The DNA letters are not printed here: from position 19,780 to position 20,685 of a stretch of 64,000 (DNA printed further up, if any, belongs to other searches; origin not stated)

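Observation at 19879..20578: Lysine-rich histone H1-like protein as an insulated monocistronic unit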

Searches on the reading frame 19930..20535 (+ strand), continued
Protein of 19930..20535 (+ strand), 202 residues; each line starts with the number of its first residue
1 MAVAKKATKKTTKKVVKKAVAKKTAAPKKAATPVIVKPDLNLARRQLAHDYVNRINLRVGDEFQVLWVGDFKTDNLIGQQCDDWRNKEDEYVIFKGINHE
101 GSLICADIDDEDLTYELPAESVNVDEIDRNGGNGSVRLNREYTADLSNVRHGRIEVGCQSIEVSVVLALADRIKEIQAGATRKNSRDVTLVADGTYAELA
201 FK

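Call 109: find_related_loci(query=A2, collection=genome_contigs, flank=3000)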
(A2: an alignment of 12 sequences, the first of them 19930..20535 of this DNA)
Query A2 (202 aa) in genome_contigs; peptide patterns used: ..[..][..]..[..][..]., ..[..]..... (x = any residue, [..] = any of these).
600 stretches matched a pattern, but none encodes a relative of the query by tblastn (E <= 1e-3).
